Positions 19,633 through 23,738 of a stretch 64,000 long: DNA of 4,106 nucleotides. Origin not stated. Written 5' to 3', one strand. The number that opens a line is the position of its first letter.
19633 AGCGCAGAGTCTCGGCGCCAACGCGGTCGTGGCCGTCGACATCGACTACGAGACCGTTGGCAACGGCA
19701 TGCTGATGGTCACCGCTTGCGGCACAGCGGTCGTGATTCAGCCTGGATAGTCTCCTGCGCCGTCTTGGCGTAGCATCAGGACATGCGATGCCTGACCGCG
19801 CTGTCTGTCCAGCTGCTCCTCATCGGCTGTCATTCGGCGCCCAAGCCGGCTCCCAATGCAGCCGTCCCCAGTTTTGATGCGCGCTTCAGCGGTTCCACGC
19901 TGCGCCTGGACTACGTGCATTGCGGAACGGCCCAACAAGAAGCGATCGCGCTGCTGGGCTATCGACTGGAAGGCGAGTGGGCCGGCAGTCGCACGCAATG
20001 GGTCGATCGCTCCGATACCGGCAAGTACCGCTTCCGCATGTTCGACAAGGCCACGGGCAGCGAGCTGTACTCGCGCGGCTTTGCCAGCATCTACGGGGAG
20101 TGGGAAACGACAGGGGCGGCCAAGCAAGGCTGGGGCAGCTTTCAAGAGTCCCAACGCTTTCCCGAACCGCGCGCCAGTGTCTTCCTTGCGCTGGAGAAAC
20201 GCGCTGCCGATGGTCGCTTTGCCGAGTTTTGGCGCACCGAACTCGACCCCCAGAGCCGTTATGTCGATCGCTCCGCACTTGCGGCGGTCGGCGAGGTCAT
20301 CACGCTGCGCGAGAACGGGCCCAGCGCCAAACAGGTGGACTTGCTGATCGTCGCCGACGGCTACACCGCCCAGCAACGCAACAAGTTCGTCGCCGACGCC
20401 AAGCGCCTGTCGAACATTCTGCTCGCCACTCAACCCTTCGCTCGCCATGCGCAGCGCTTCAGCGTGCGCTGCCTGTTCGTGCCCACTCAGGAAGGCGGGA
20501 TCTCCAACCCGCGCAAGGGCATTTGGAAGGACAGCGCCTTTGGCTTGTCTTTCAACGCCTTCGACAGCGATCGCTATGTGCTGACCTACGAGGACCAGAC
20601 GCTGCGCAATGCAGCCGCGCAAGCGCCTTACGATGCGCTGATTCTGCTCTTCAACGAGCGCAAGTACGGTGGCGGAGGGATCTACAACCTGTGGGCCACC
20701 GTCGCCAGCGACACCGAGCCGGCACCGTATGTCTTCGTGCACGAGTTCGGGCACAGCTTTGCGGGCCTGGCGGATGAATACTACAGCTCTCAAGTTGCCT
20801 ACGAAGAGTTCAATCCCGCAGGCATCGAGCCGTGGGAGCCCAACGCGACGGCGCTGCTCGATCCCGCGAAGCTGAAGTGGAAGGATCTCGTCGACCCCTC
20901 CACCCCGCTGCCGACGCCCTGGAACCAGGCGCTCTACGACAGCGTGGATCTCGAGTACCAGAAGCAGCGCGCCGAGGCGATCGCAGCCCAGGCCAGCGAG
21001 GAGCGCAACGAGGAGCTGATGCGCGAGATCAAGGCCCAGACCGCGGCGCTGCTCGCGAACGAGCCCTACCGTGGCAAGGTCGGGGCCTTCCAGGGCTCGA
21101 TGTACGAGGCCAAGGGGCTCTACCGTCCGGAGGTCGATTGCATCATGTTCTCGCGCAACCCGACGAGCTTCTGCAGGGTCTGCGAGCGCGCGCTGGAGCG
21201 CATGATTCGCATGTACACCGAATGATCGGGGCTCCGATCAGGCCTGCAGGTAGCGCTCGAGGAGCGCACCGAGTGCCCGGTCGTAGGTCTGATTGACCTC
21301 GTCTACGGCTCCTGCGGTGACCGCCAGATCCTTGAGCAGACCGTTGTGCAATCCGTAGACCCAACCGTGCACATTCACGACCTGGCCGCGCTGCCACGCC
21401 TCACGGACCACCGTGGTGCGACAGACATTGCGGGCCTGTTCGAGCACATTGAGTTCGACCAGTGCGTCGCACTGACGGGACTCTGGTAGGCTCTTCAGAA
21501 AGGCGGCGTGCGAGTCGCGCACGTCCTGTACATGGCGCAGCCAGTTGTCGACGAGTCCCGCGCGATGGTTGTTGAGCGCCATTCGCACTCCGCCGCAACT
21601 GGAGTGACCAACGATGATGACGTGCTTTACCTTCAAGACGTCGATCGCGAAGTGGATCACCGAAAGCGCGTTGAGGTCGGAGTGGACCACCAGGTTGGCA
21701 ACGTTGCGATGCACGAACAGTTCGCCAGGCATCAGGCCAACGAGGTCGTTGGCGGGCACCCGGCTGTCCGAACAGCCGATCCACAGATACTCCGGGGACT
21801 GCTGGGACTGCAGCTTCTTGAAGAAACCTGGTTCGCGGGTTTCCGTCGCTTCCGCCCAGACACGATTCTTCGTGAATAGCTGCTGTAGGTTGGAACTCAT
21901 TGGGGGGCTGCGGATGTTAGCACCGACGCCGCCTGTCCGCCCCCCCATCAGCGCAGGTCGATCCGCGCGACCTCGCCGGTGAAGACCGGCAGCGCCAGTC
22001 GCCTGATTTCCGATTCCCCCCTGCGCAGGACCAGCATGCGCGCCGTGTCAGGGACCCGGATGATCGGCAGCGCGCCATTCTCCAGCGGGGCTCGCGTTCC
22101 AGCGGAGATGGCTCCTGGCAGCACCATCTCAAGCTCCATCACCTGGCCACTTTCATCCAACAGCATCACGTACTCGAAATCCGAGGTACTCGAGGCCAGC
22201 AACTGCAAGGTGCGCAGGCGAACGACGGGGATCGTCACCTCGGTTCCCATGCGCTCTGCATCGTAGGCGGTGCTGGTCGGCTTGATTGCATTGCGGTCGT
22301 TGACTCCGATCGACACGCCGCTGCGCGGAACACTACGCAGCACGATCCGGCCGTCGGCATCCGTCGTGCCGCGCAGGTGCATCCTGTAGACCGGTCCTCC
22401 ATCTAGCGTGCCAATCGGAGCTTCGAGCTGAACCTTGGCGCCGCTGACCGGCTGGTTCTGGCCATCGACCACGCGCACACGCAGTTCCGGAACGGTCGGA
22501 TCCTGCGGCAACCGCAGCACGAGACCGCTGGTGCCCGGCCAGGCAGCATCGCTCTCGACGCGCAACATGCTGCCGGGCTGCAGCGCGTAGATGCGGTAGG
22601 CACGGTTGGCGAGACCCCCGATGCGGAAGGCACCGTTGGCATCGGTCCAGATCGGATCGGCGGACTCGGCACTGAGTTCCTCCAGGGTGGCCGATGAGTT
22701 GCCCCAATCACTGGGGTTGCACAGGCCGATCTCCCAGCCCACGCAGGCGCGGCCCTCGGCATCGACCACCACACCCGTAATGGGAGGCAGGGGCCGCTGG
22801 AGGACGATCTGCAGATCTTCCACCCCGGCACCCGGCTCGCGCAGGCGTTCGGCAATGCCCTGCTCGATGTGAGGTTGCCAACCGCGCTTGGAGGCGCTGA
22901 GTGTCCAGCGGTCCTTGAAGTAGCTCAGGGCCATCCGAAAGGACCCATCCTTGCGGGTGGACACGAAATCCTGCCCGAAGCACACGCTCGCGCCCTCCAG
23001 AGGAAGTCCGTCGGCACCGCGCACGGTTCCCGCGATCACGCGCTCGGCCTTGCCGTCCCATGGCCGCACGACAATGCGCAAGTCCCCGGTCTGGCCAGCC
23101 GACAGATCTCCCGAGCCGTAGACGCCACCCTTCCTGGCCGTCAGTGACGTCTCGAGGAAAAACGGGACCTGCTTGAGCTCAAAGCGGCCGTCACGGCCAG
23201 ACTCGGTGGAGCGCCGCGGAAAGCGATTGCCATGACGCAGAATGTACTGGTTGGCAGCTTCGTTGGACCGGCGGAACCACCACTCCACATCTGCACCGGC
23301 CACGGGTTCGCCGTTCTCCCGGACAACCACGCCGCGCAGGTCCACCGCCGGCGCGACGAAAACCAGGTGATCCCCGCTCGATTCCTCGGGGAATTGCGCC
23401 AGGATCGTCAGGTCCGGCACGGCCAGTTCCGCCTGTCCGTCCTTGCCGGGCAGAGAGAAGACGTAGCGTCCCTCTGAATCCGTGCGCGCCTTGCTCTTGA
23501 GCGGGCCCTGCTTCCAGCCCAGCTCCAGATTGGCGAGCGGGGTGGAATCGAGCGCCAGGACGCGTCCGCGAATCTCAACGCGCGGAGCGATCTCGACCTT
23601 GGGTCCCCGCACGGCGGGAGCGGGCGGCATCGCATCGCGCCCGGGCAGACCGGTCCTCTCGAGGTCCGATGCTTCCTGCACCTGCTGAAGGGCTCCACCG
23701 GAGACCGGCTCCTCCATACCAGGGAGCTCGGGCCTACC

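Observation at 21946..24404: ECF sigma factor fused to a TM helix and five CarboxypepD_reg-like domains, overlapping the start of a beta-carbonic anhydrase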

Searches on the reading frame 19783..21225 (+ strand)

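Call 3: search_protein_families(library=pfam, proteins=[window:19783-21225:+], max_evalue=0.1)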
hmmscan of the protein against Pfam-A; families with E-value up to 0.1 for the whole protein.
window:19783-21225:+ (480 aa): 2 families
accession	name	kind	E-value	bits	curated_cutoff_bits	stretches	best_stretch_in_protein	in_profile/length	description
PF09471.16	Peptidase_M64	-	7.4e-106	354.1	26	1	173-475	1-302/302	IgA Peptidase M64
PF16217.10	M64_N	-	2.2e-29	102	27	1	31-148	2-119/122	Peptidase M64 N-terminus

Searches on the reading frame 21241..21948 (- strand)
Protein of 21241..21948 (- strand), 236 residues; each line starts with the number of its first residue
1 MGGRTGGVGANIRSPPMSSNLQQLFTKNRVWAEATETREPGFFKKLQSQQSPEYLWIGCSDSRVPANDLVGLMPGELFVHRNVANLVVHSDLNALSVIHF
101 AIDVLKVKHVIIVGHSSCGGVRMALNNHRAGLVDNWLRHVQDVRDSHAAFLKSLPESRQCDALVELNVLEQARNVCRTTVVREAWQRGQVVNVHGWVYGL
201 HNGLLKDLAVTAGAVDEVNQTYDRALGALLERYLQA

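Call 3: search_protein_families(library=pfam, proteins=[window:21241-21948:-], max_evalue=0.1)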
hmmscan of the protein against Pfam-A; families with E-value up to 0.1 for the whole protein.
window:21241-21948:- (236 aa): 1 family
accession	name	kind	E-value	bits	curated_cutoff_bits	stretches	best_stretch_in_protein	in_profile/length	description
PF00484.24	Pro_CA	-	1.9e-51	174.8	25.7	1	54-204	1-155/156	Carbonic anhydrase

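Call 6: search_protein_families(library=ncbifam, proteins=[window:21241-21948:-], max_evalue=0.01)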
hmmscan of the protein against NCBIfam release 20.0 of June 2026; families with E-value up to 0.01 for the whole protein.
window:21241-21948:- (236 aa): 2 families
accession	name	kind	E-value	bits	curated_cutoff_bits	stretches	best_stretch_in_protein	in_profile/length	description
NF007756.0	PRK10437.1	equivalog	1.8e-83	279.3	251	1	20-233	3-216/220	carbonate dehydratase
NF011765.0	PRK15219.1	subfamily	2e-13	50.4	221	1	49-205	87-241/245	carbonic anhydrase family protein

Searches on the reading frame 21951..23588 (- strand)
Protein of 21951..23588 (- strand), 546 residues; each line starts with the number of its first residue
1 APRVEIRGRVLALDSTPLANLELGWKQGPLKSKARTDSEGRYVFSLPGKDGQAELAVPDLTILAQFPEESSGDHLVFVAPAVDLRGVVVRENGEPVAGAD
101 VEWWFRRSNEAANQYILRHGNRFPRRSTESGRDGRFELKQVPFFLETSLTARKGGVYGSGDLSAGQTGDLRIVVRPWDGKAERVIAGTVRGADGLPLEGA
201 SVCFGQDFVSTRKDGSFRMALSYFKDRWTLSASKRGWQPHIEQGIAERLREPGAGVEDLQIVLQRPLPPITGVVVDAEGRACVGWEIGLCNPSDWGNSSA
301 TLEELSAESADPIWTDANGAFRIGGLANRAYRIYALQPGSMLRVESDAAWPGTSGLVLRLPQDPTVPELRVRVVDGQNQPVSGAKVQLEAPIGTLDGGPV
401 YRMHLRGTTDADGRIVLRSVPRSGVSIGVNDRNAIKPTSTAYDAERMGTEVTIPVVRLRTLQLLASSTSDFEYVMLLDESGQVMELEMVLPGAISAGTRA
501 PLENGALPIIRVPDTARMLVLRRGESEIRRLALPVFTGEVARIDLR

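Call 84: search_solved_structures(query=window:21951-23588:-, max_evalue=0.01)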
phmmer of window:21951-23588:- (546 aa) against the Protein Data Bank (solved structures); distinct sequences matched with E-value up to 0.01: 0.
